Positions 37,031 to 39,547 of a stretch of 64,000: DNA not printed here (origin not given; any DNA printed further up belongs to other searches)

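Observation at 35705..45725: ABC sugar importer with duplicated substrate-binding protein genes bracketing two non-canonical accessory genes (NHL-TPR-Yip1 membrane protein and a ~950-aa secreted protein)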

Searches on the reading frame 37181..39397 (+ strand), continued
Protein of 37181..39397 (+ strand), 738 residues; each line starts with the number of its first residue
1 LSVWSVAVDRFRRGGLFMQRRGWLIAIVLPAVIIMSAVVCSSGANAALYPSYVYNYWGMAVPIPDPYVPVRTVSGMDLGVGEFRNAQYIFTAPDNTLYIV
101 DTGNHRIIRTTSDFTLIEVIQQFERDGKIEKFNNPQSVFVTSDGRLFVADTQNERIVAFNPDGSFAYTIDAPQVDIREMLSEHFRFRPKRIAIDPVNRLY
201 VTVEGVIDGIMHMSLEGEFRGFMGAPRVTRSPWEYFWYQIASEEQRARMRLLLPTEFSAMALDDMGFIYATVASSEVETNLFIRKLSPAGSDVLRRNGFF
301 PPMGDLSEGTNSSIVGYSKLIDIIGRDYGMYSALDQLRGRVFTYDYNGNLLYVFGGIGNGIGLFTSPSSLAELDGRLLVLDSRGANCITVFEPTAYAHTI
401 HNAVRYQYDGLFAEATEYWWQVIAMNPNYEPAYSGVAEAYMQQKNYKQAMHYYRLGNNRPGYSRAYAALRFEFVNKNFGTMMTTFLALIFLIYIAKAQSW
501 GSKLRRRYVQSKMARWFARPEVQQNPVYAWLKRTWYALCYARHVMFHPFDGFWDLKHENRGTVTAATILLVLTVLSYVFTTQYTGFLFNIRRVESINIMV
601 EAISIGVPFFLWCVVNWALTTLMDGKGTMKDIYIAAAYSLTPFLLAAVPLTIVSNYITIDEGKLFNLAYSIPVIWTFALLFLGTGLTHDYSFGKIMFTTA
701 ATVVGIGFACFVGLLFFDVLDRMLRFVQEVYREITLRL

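Call 91: search_protein_families(library=pfam, proteins=[L109:9147-14948:+, L097:9259-13719:+, L105:9201-12758:+, L107:4105-7764:+, L094:9140-12349:+, L114:2287-5061:+], max_evalue=0.001)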
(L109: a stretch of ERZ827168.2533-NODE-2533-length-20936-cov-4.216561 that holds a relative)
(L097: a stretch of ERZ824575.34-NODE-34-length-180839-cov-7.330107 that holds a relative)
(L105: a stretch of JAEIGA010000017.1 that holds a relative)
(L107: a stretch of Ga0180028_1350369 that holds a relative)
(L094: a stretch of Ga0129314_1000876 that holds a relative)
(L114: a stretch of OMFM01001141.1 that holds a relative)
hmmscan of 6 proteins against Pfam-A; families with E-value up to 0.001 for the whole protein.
L109:9147-14948:+ (1934 aa): 1 family
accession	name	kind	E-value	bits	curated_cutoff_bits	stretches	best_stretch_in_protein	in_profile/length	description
PF18952.6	DUF5696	-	2.6e-124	416.4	25.6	2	486-959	134-576/612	Family of unknown function (DUF5696)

L097:9259-13719:+ (1487 aa): 1 family
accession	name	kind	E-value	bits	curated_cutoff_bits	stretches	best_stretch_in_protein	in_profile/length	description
PF18952.6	DUF5696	-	1.1e-123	414.4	25.6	1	335-975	5-574/612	Family of unknown function (DUF5696)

L105:9201-12758:+ (1186 aa): 1 family
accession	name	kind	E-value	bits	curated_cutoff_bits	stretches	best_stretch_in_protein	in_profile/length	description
PF18952.6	DUF5696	-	1.3e-120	404.2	25.6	2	696-999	280-576/612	Family of unknown function (DUF5696)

L107:4105-7764:+ (1220 aa): 1 family
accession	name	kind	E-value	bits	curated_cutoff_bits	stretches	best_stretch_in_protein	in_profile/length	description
PF18952.6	DUF5696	-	5.7e-132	441.7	25.6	1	326-915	8-574/612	Family of unknown function (DUF5696)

L094:9140-12349:+ (1070 aa): 1 family
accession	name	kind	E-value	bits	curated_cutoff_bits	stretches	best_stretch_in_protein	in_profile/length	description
PF18952.6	DUF5696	-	8.5e-140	467.6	25.6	2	451-919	131-577/612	Family of unknown function (DUF5696)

L114:2287-5061:+ (925 aa): 4 families
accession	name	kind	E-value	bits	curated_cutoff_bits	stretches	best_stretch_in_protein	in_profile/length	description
PF01436.27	NHL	-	3.1e-13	49.5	20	1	77-102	1-26/28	NHL repeat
PF25021.1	TEN_NHL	-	3.9e-06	26.5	27.1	0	77-104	329-356/357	Teneurin NHL domain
PF08450.18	SGL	-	4.8e-06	26.8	26.3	1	86-178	142-234/246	SMP-30/Gluconolactonase/LRE-like region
PF14559.12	TPR_19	-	4.5e-05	24.1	25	1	823-873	4-54/68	Tetratricopeptide repeat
